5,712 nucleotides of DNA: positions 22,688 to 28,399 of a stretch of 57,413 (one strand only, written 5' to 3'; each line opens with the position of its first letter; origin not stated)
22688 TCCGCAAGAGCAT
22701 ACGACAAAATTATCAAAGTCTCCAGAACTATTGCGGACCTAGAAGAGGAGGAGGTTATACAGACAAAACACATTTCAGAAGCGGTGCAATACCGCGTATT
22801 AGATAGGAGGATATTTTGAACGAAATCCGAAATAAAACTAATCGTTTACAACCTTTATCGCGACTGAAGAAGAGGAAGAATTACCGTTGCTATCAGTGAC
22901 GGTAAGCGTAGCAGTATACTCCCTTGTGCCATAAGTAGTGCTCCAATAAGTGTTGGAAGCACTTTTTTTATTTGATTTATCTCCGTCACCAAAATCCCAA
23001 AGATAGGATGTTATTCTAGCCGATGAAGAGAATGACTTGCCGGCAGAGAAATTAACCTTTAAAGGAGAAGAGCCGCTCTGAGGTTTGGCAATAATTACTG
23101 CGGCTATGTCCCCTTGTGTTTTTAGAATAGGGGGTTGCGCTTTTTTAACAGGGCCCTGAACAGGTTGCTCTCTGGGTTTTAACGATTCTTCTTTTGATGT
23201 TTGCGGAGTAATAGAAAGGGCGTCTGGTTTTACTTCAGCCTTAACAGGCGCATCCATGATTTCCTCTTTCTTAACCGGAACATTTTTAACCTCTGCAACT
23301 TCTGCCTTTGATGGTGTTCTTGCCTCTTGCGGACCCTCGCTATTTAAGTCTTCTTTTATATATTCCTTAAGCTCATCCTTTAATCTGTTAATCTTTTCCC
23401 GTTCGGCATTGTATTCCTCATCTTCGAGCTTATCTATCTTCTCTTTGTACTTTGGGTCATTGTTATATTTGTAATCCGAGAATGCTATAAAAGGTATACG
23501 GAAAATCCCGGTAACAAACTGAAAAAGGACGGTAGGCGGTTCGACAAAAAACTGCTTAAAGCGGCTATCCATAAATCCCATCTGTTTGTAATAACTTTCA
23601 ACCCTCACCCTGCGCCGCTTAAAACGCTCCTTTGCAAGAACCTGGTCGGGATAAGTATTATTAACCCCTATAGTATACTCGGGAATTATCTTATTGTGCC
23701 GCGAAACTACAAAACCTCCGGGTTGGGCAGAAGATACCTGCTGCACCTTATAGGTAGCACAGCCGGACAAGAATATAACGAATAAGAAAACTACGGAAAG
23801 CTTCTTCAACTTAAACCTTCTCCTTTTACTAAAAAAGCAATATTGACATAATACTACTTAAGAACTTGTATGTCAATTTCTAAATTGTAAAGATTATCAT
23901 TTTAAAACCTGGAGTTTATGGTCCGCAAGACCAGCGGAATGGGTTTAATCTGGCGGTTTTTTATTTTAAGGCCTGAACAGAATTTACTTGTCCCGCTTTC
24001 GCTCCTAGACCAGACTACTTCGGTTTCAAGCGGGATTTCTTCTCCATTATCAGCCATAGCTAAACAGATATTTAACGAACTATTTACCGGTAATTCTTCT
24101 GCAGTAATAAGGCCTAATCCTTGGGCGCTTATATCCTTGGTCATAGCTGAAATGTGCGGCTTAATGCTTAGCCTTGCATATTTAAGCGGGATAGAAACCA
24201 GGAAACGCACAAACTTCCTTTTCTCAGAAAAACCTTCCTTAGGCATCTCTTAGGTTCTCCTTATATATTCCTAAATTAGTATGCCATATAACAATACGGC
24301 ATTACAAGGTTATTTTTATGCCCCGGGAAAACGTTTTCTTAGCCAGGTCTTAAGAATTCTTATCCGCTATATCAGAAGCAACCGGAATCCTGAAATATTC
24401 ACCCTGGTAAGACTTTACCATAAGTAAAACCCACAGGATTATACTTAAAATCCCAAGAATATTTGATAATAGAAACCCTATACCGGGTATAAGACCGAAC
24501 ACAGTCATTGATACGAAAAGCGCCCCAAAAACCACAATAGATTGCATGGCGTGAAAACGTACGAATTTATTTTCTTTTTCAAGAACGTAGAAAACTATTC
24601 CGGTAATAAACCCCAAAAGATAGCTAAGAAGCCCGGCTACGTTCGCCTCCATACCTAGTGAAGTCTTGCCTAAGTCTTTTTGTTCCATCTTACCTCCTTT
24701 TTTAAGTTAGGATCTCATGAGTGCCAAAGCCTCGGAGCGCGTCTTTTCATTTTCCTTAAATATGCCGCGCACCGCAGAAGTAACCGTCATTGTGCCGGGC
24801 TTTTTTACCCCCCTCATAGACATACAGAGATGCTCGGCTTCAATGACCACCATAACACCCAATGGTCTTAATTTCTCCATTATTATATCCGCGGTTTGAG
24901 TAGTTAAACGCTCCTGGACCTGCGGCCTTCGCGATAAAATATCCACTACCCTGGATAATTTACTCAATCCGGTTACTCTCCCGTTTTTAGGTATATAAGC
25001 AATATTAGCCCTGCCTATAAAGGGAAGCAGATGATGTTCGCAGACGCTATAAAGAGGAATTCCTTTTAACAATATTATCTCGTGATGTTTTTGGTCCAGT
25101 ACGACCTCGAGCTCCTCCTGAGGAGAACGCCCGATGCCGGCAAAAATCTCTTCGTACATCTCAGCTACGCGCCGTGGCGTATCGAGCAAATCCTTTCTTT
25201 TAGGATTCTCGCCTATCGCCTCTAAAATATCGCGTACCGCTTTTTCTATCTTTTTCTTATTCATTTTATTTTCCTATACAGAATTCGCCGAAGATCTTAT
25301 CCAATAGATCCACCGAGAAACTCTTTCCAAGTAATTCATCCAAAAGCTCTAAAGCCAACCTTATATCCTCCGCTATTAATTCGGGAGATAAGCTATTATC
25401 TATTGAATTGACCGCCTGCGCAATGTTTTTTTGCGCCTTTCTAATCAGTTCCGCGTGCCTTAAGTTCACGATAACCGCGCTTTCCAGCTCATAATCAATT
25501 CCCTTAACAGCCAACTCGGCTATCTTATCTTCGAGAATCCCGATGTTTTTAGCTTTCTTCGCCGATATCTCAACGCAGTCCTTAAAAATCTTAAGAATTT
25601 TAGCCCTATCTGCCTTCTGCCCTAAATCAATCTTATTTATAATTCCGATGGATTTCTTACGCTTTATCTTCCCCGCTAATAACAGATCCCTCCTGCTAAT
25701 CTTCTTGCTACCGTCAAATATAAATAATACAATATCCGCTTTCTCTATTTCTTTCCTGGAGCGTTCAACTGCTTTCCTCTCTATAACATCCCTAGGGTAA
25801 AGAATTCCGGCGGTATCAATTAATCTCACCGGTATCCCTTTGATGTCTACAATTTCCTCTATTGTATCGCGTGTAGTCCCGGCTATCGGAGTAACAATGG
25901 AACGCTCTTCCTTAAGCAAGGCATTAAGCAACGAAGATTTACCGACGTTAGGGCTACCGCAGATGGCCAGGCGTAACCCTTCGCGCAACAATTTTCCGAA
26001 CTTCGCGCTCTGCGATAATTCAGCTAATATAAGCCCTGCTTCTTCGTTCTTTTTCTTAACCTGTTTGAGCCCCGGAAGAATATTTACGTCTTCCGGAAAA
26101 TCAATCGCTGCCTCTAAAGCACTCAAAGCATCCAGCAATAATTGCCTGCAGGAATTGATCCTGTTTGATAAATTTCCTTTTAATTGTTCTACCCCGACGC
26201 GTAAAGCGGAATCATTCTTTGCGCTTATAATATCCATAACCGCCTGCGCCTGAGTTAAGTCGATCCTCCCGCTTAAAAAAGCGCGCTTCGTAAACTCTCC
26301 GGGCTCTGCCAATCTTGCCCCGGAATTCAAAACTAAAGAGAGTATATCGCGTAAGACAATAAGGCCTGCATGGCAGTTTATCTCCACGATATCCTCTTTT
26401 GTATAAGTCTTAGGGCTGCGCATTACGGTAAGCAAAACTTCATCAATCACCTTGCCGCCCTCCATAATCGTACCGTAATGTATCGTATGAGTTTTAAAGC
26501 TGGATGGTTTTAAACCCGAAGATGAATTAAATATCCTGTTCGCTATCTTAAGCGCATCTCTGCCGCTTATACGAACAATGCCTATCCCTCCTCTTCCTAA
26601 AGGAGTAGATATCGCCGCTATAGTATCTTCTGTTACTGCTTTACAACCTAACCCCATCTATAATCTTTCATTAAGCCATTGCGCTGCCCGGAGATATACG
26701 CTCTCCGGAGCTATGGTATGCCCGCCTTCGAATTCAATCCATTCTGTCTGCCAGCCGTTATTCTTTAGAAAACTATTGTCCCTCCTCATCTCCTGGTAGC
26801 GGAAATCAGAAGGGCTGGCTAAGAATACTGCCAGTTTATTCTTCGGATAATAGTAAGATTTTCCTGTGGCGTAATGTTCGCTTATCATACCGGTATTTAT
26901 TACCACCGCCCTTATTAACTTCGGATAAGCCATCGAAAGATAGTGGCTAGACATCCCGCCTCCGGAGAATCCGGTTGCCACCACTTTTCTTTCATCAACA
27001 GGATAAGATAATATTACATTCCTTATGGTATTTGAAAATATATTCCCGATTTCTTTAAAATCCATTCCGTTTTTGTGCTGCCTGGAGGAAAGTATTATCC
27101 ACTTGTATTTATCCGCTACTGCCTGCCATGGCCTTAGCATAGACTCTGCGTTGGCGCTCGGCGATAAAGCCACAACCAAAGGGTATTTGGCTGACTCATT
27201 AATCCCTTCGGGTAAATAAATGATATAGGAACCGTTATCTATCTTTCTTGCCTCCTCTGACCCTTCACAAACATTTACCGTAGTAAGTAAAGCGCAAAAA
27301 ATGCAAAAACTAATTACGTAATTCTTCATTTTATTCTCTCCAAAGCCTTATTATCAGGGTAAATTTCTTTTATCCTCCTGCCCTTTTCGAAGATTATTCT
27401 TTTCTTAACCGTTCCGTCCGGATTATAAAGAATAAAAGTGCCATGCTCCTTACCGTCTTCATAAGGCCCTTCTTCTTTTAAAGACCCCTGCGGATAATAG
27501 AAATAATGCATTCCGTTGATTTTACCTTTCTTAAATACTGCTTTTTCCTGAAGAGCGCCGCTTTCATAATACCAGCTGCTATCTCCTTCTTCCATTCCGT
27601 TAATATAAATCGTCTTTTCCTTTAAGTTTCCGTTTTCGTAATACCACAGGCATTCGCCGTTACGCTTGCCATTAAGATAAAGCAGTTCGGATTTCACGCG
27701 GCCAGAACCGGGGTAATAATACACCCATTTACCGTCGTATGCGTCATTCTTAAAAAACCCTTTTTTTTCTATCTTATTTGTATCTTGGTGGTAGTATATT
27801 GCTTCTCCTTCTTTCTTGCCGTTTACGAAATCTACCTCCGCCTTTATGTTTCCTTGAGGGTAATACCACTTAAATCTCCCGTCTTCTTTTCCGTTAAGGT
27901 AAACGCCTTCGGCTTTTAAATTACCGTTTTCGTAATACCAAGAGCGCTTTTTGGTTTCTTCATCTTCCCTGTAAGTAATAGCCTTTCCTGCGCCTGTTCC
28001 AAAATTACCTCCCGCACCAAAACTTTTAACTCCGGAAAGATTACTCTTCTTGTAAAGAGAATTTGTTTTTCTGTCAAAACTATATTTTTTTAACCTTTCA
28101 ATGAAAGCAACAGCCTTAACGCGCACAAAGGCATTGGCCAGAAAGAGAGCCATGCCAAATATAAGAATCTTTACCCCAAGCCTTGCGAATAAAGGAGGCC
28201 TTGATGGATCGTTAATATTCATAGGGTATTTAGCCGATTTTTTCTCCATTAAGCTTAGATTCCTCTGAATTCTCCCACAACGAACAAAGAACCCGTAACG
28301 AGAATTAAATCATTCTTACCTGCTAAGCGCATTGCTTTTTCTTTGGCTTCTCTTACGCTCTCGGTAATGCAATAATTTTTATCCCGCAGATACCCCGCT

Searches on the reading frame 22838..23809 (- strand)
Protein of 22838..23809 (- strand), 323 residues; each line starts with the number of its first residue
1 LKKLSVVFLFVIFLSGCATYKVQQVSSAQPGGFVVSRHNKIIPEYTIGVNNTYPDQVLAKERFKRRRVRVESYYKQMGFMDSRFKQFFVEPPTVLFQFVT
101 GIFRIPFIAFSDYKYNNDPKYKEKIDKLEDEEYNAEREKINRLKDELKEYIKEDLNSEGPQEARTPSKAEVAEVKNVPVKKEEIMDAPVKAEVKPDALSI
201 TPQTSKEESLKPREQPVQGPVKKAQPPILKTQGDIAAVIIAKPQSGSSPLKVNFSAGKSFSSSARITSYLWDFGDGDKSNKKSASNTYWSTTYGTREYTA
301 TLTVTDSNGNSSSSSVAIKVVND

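Call 39: search_protein_families(library=pfam, proteins=[window:22838-23809:-], max_evalue=0.001)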
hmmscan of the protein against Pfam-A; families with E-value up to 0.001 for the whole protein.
window:22838-23809:- (323 aa): 3 families
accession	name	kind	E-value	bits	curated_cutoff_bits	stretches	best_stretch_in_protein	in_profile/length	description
PF18911.6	PKD_4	-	1.4e-14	54.3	27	1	240-319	8-84/85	PKD domain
PF00801.26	PKD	-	7.3e-09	36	23.5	1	242-315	7-76/80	PKD domain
PF22352.2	K319L-like_PKD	-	8.9e-06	26.1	27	1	260-320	22-84/84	K319L-like, PKD domain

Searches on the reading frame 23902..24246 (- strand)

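Call 39: search_protein_families(library=pfam, proteins=[window:23902-24246:-], max_evalue=0.001)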
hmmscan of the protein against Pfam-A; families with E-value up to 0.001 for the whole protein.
window:23902-24246:- (114 aa): 1 family
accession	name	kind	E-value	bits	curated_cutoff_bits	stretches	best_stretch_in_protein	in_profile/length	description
PF07238.19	PilZ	-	3.8e-12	46.9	22.5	1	8-96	1-86/102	PilZ domain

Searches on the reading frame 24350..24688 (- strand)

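Call 39: search_protein_families(library=pfam, proteins=[window:24350-24688:-], max_evalue=0.001)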
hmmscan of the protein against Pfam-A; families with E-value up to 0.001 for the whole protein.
window:24350-24688:- (112 aa): 2 families
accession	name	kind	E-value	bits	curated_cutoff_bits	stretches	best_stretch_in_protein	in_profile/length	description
PF09685.15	DUF4870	-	1.4e-10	41.5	25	1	16-104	9-103/107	Domain of unknown function (DUF4870)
PF16166.10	TIC20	-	9.2e-05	22.8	28.6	1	23-108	89-181/181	Chloroplast import apparatus Tic20-like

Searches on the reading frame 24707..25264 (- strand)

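Call 66: search_protein_families(library=pfam, proteins=[window:24707-25264:-], max_evalue=0.00001)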
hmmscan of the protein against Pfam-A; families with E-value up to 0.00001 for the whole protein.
window:24707-25264:- (185 aa): 1 family
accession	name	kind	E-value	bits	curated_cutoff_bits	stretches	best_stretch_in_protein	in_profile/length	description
PF01227.27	GTP_cyclohydroI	-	1.8e-74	249.5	27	1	6-183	1-178/179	GTP cyclohydrolase I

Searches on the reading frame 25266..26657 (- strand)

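Call 66: search_protein_families(library=pfam, proteins=[window:25266-26657:-], max_evalue=0.00001)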
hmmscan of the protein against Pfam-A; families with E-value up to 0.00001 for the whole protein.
window:25266-26657:- (463 aa): 5 families
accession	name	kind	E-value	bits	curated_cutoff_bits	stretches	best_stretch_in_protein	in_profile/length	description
PF12631.12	MnmE_helical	-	5.4e-49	167.6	40.1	1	134-460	1-211/211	MnmE helical domain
PF10396.14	TrmE_N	-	1.5e-42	145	29.8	1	12-131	1-117/117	GTP-binding protein TrmE N-terminus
PF01926.29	MMR_HSR1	-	1.3e-26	93.3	21.9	1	230-342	2-113/113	50S ribosome-binding GTPase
PF02421.24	FeoB_N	-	1.6e-09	37.9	27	1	229-378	2-155/156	Ferrous iron transport protein B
PF00350.29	Dynamin_N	-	4.7e-07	30.4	27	0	230-261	1-32/168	Dynamin family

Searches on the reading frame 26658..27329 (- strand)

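Call 66: search_protein_families(library=pfam, proteins=[window:26658-27329:-], max_evalue=0.00001)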
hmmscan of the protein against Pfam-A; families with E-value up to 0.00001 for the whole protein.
window:26658-27329:- (223 aa): 1 family
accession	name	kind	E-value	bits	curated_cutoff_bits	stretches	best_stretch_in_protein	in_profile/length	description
PF02230.22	Abhydrolase_2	-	7e-06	26.5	23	1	86-169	78-160/217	Phospholipase/Carboxylesterase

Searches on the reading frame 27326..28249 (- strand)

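Call 66: search_protein_families(library=pfam, proteins=[window:27326-28249:-], max_evalue=0.00001)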
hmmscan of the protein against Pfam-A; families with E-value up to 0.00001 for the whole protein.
window:27326-28249:- (307 aa): 1 family
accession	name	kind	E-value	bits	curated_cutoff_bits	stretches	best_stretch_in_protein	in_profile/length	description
PF07661.19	MORN_2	-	5.1e-24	81.9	29.6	0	196-217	1-22/22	MORN repeat variant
